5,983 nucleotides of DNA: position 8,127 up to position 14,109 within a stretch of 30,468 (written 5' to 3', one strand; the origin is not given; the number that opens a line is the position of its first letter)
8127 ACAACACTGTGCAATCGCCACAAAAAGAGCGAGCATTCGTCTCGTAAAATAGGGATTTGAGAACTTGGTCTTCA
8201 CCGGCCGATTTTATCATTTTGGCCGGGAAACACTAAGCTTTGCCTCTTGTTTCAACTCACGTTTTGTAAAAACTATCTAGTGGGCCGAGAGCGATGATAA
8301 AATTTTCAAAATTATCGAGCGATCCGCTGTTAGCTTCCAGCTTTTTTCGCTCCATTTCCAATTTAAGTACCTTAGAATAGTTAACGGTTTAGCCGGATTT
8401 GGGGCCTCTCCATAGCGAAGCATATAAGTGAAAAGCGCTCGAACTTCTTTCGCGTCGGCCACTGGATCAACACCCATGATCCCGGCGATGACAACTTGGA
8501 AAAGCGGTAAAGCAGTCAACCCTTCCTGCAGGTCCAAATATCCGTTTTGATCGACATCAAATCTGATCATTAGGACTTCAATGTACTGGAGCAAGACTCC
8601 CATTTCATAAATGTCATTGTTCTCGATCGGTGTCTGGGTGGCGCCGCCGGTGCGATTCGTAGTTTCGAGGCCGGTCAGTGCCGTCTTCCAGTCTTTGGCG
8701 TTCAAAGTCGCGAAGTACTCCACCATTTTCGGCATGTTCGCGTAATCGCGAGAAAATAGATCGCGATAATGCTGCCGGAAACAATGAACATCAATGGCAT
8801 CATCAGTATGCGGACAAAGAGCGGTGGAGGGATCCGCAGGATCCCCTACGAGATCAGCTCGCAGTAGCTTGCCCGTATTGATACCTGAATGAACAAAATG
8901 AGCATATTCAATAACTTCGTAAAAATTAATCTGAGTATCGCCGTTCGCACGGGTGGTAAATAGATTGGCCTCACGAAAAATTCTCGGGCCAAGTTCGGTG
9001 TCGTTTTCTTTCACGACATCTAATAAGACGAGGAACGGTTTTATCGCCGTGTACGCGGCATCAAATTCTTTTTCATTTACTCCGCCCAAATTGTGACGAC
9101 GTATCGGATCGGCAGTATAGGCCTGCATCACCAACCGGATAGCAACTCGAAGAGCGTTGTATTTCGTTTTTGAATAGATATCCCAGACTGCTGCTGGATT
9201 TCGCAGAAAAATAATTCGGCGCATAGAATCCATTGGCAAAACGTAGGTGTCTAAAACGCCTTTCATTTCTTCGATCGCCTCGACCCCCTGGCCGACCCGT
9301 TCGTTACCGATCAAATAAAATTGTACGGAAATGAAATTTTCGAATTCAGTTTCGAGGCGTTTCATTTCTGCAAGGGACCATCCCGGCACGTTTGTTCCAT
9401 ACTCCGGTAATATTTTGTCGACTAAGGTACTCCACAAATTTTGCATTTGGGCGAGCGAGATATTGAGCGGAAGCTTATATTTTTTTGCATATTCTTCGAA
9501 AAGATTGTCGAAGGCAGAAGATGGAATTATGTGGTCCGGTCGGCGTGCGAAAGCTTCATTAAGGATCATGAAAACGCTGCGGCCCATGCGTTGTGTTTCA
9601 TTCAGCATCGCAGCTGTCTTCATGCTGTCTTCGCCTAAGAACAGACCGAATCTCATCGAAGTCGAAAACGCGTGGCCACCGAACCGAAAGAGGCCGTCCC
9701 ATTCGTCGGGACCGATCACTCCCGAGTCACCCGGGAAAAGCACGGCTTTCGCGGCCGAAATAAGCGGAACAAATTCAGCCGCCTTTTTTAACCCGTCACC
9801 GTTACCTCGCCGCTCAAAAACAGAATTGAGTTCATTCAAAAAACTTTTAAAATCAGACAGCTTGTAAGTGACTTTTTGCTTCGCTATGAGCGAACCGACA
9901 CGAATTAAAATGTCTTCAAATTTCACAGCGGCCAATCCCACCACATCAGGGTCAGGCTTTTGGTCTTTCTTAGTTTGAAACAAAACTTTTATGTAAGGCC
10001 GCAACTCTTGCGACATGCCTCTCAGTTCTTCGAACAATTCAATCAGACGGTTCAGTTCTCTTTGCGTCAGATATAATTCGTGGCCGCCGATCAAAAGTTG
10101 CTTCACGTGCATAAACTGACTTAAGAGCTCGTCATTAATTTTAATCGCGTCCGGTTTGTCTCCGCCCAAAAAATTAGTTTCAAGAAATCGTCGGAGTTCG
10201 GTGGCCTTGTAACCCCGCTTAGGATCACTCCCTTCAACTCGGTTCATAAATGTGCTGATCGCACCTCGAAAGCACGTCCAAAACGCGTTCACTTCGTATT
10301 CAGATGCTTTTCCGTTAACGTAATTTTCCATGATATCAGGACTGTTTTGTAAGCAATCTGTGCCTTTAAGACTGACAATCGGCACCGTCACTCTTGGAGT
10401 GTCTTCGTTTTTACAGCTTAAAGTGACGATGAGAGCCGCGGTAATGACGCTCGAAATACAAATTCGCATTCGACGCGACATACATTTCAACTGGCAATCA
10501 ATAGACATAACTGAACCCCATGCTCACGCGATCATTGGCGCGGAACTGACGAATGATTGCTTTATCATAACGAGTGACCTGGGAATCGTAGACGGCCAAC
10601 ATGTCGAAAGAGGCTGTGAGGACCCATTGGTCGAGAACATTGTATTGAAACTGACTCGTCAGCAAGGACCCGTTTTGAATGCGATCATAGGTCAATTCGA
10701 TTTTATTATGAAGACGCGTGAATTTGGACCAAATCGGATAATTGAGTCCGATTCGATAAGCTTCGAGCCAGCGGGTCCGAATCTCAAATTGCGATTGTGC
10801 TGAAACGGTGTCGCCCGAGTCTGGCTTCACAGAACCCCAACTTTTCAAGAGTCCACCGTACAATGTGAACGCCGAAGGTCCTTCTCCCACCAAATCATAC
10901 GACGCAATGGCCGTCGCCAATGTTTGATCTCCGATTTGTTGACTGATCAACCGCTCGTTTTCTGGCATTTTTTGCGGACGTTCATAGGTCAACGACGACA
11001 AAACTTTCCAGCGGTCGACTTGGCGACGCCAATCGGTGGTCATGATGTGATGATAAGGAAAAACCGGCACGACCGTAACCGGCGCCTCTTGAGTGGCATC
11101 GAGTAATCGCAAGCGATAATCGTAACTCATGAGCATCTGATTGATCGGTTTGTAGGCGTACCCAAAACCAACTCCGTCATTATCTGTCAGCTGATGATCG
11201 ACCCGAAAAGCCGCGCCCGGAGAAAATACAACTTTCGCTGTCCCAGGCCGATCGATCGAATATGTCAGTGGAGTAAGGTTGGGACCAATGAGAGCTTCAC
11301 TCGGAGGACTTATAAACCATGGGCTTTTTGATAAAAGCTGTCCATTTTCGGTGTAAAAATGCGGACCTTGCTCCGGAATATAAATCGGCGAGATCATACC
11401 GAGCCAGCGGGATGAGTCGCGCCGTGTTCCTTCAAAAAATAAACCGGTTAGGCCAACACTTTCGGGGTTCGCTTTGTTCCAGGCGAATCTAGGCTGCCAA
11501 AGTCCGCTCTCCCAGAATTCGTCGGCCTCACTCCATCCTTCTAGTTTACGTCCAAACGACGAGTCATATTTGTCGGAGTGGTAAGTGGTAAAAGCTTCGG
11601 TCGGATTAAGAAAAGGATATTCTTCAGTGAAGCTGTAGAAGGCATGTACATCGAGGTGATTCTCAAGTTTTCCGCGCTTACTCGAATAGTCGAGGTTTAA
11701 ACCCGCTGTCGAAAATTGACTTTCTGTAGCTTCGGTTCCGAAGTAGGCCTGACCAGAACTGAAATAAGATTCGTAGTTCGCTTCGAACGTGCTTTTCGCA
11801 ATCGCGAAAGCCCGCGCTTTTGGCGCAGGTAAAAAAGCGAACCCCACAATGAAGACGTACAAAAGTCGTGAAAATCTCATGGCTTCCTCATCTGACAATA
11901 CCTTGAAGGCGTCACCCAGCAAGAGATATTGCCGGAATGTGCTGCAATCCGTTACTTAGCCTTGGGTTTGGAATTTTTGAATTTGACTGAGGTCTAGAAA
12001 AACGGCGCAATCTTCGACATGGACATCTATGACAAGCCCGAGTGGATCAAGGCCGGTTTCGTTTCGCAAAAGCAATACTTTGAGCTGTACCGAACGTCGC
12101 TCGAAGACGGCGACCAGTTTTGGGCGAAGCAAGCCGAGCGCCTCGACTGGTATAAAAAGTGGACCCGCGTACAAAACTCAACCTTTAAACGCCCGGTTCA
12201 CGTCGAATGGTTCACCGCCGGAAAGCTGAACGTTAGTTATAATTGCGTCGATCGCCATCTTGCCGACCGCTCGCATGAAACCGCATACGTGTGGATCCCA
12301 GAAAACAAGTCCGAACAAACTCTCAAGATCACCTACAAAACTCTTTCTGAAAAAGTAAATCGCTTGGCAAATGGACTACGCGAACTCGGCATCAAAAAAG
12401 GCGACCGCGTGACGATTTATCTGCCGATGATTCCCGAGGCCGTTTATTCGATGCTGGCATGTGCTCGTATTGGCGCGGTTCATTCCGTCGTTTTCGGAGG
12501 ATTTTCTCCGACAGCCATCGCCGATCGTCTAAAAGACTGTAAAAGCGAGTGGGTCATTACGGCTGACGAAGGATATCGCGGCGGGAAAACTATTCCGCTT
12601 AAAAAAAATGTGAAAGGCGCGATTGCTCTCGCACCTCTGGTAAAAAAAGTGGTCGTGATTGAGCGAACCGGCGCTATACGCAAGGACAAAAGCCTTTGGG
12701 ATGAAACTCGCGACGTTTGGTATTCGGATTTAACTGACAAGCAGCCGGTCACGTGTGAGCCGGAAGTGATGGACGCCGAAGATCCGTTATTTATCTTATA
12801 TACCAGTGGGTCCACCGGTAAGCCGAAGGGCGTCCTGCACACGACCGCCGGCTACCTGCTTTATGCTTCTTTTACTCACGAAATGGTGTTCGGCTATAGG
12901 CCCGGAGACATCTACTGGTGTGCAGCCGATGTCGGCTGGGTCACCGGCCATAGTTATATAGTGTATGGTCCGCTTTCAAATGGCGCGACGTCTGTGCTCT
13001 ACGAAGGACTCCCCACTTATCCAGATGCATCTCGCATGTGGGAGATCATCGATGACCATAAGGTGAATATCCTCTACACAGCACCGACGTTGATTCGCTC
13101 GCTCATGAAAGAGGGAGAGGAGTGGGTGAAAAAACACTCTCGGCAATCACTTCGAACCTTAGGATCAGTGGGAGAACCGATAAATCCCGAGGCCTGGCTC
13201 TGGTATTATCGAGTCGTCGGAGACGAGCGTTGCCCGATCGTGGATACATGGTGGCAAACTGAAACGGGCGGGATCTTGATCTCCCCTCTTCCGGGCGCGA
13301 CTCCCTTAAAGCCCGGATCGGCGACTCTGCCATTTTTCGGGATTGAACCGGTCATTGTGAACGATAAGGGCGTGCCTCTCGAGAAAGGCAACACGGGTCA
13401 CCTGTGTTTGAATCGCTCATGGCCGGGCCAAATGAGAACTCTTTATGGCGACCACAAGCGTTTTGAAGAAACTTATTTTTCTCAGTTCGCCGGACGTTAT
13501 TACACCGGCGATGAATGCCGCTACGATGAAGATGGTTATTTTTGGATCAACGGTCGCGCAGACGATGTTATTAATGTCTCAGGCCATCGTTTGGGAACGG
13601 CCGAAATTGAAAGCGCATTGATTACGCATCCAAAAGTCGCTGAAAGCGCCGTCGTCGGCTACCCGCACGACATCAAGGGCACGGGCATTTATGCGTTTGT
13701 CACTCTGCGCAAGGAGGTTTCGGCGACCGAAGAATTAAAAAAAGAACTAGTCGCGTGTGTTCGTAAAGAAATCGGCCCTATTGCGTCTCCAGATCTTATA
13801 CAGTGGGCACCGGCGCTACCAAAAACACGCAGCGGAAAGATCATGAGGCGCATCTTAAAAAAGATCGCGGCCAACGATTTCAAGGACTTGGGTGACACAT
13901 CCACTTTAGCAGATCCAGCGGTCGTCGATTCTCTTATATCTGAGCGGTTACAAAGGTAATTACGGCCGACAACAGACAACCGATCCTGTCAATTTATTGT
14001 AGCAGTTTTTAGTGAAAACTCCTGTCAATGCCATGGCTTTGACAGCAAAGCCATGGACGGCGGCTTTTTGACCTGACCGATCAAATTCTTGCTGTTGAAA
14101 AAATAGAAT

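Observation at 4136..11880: Tandemly duplicated beta-barrel + large lipoprotein module: candidate undescribed outer-membrane system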

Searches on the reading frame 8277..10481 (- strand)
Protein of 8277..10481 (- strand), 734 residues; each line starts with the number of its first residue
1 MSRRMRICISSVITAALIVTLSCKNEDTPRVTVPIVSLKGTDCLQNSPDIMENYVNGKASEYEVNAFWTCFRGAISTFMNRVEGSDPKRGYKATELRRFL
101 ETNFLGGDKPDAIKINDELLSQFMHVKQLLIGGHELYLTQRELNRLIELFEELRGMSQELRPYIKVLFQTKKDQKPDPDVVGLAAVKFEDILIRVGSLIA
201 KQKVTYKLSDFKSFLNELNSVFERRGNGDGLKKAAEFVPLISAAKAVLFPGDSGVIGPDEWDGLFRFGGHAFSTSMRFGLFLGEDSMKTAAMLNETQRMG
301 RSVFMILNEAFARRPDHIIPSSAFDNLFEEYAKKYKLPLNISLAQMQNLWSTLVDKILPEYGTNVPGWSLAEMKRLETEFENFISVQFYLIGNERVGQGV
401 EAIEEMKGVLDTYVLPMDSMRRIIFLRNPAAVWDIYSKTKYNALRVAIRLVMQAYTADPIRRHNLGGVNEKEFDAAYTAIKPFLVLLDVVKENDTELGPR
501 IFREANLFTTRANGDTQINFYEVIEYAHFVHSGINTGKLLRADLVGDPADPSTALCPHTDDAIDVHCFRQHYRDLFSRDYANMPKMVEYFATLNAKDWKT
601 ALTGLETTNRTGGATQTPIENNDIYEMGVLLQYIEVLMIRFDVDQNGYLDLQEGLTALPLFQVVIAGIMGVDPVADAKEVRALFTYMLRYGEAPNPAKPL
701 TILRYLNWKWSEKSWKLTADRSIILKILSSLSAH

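Call 4: search_protein_families(library=pfam, proteins=[window:8277-10481:-], max_evalue=1)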
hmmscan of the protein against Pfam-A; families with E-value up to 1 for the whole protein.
window:8277-10481:- (734 aa): 4 families
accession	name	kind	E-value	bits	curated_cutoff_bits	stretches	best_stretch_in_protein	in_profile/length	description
PF00036.39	EF-hand_1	-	0.0057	16.6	25.4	1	638-653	6-21/29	EF hand domain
PF13405.12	EF-hand_6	-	0.067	13.4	25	0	640-654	8-22/30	EF-hand domain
PF20543.3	CowN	-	0.1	13.6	27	0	36-76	10-50/94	N2-fixation sustaining protein CowN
PF13499.12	EF-hand_7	-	0.22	12.3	30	0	633-653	41-61/67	EF-hand domain pair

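Call 5: search_protein_families(library=ncbifam, proteins=[window:8277-10481:-], max_evalue=1)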
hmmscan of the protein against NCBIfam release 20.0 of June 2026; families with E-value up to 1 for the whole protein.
window:8277-10481:- (734 aa): 1 family
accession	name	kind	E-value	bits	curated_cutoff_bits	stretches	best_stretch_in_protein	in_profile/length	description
NF033689.1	N2Fix_CO_CowN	equivalog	0.013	16.3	48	0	36-73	5-42/89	N(2)-fixation sustaining protein CowN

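Call 10: find_homologous_proteins(query=window:8277-10481:-)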
Query window:8277-10481:- (734 aa): 7 proteins with E <= 0.001 among 8000 candidates.
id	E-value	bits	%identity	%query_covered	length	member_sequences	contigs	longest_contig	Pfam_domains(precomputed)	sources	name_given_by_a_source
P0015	0.0e+0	1678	100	100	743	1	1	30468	-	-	-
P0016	0.0e+0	1317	78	99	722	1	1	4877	-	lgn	-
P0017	0.0e+0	1288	76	100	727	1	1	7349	-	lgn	-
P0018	0.0e+0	1180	69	100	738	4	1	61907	-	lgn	-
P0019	5.7e-248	843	52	97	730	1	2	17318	-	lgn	-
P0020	9.6e-248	842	52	97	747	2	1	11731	-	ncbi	ncbi:MAG: hypothetical protein AABZ31_06510, partial [Bdellovibrionota bacterium]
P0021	1.9e-239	815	49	98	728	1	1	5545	-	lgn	-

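Call 28: predict_structure(alignment_id=A2)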
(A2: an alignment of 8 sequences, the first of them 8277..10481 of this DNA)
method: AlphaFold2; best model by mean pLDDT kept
length: 734 residues; sequences in the alignment: 8
mean_pLDDT: 64.9   pTM: 0.57
mean pLDDT of the five models: 64.9, 64.9, 62.6, 59.6, 53.5
residues with pLDDT >= 90: 37; 70-90: 290; 50-70: 225; < 50: 182
segments of 3 or more residues with pLDDT < 50: 1-31, 361-363, 396-398, 409-442, 507-510, 512-514, 531-534, 581-653, 710-734
pLDDT, mean of each block of 10 residues (from residue 1): 36 39 30 55 79 86 87 87 78 87 82 85 89 86 89 90 78 66 85 89 90 90 78 88 90 88 88 78 63 78 85 84 90 81 86 68 63 77 67 55 52 43 40 39 54 57 61 71 67 62 53 54 57 52 64 62 57 55 34 34 29 32 31 33 38 52 56 70 61 56 56 38 38 31
secondary structure, 60 per line:
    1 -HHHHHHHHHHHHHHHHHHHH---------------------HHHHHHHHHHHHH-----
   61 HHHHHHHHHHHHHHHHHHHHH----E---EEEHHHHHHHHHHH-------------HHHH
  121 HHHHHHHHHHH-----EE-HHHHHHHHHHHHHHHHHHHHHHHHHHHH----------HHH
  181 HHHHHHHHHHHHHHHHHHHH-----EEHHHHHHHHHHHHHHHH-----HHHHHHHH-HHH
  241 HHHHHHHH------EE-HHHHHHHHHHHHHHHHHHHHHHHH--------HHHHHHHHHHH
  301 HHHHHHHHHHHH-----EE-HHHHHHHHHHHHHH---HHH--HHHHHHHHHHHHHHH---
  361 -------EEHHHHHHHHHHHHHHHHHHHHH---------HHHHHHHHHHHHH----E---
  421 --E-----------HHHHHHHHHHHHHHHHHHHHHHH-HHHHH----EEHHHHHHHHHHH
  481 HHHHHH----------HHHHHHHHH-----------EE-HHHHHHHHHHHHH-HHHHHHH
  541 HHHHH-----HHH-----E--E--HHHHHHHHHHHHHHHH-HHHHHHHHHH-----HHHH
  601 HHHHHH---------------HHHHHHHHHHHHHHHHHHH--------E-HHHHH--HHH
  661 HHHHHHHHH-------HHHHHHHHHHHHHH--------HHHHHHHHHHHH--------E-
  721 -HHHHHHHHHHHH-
elements in order (helices of 4 or more, strands of 3 or more residues): H2-21 H43-55 H61-81 E90-92 H93-103 H117-131 H140-167 H178-200 H208-223 H229-236 H238-248 H258-281 H290-312 H321-334 H343-357 H370-390 H400-412 H435-457 H459-463 H470-486 H497-505 H520-532 H534-545 H565-580 H582-591 H597-606 H622-640 H651-655 H658-669 H677-690 H699-710 H722-733

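Call 31: search_solved_structures(query=A2, max_evalue=10)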
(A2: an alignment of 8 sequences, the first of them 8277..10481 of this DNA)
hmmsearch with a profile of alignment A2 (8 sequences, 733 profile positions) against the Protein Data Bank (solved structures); distinct sequences matched with E-value up to 10: 16.
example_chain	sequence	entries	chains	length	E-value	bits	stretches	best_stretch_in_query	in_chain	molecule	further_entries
2l2e_A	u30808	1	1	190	0.021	16.1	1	632-658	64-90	Calcium-binding protein NCS-1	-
7e8e_H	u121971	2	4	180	0.11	13.7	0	600-655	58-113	Kv channel-interacting protein 1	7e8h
2nz0_A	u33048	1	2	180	0.11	13.7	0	600-655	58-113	Kv channel-interacting protein 1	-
7e83_E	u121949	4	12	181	0.11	13.7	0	600-655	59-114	Kv channel-interacting protein 1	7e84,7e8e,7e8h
1s6c_A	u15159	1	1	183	0.12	13.6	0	600-655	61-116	Kv4 potassium channel-interacting protein KChIP1b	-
2i2r_E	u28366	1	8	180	0.12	13.6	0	600-655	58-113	Kv channel-interacting protein 1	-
1s1e_A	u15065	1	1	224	0.19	12.9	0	600-655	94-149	Kv channel interacting protein 1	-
7f3f_E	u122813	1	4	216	0.2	12.8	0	600-654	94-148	Isoform 2 of Kv channel-interacting protein 1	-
7w6n_A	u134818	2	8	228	0.24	12.6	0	600-654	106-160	Kv channel-interacting protein 1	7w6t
2het_A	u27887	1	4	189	0.55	11.4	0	627-676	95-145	Recoverin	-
4m2o_A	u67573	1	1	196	0.61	11.3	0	632-657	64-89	Recoverin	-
1fpw_A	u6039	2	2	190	0.74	11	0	637-686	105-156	CALCIUM-BINDING PROTEIN NCS-1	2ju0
2na0_A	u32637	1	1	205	0.89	10.7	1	631-659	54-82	Guanylyl cyclase-activating protein 1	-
2r2i_A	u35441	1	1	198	0.97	10.6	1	631-659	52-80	Guanylyl cyclase-activating protein 1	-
8fns_A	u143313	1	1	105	1.6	9.9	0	638-656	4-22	EF-hand domain-containing protein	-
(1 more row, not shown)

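Call 73: fold_search(model_id=the predicted structure, library=pdb)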
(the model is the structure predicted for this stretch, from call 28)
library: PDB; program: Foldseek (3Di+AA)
matches with E <= 10: 339; with E <= 0.001: 0
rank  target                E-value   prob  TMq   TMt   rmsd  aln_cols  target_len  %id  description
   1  5dif_C                5.1e-02  0.25  0.13  0.11  22.4       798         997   10  Crystal Structure of CPEB4 NES Peptide in complex with CRM1-Ran-RanBP1 (released 2015-09-16)
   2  6xjs_C                1.2e-01  0.13  0.11  0.09  23.1       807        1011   10  Crystal Structure of KPT-330 bound to CRM1 (E582K, 537-DLTVK-541 to GLCEQ) (released 2021-01-27)
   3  5l1d_A                1.2e-01  0.11  0.10  0.04  32.0       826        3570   13  Structure of rabbit RyR2 in complex with FKBP12.6 in a closed state (conformation C1) (released 2017-05-24)
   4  5uwt_C                1.5e-01  0.13  0.11  0.09  23.1       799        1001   11  Crystal Structure of Hxk2 Peptide in complex with CRM1 K579A mutant-Ran-RanBP1 (released 2017-03-22)
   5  5uwu_C                1.8e-01  0.14  0.13  0.11  22.9       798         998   10  Crystal Structure of SMAD4 NES Peptide in complex with CRM1-Ran-RanBP1 (released 2017-03-22)
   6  5jlj_C                2.1e-01  0.10  0.11  0.09  23.0       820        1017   11  Crystal Structure of KPT8602 in complex with CRM1-Ran-RanBP1 (released 2016-06-29)
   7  6zon_A                2.2e-01  0.12  0.11  0.11  23.1       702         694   12  SARS-CoV-2 Nsp1 bound to a human 43S preinitiation ribosome complex - state 1 (released 2020-07-29)
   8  5uwo_C                2.3e-01  0.09  0.11  0.09  23.0       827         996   12  Crystal Structure of Engineered FMRP-1b NES Peptide in complex with CRM1-Ran-RanBP1 (released 2017-03-22)
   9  4hav_C                2.6e-01  0.12  0.13  0.11  22.9       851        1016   11  Crystal structure of CRM1 inhibitor Anguinomycin A in complex with CRM1-Ran-RanBP1 (released 2013-01-09)
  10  5uwq_C                2.6e-01  0.11  0.11  0.09  22.9       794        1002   10  Crystal Structure of CDC7 NES Peptide in complex with CRM1-Ran-RanBP1 (released 2017-03-22)
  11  5uwi_C                2.7e-01  0.10  0.11  0.09  22.9       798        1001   10  Crystal Structure of HDAC5 NES Peptide in complex with CRM1-Ran-RanBP1 (released 2017-03-22)
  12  3wyf_C                3.2e-01  0.08  0.10  0.08  24.0       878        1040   10  Crystal structure of Xpo1p-Yrb2p-Gsp1p-GTP complex (released 2014-11-12)
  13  5t8v                  3.3e-01  0.14  0.14  0.09  24.9       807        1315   10  Chaetomium thermophilum cohesin loader SCC2, C-terminal fragment (released 2016-10-19)
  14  9oga                  3.3e-01  0.10  0.12  0.10  26.6       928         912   10  Cryo-EM structure of human full-length XPO1 conjugated with selinexor (released 2025-11-26)
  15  3i7c                  3.6e-01  0.18  0.09  0.13  24.9       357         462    9  Calcium-Dependent Protein Kinase 1 from Toxoplasma gondii (TgCDPK1) in complex with bumped kinase inhibitor NA-PP2 (released 2010-02-09)
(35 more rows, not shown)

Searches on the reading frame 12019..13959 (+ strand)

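Call 8: search_protein_families(library=pfam, proteins=[window:12019-13959:+], max_evalue=0.001)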
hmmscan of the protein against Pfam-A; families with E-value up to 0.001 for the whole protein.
window:12019-13959:+ (646 aa): 3 families
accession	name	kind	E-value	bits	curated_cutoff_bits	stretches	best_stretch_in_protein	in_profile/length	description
PF00501.34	AMP-binding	-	4.5e-87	292.8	29.9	1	79-467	3-377/384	AMP-binding enzyme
PF13193.12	AMP-binding_C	-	1.3e-24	87.3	24.5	1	529-607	1-76/76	AMP-binding enzyme C-terminal domain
PF16177.11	ACAS_N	-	3.7e-19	68.7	27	1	20-76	1-55/55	Acetyl-coenzyme A synthetase N-terminus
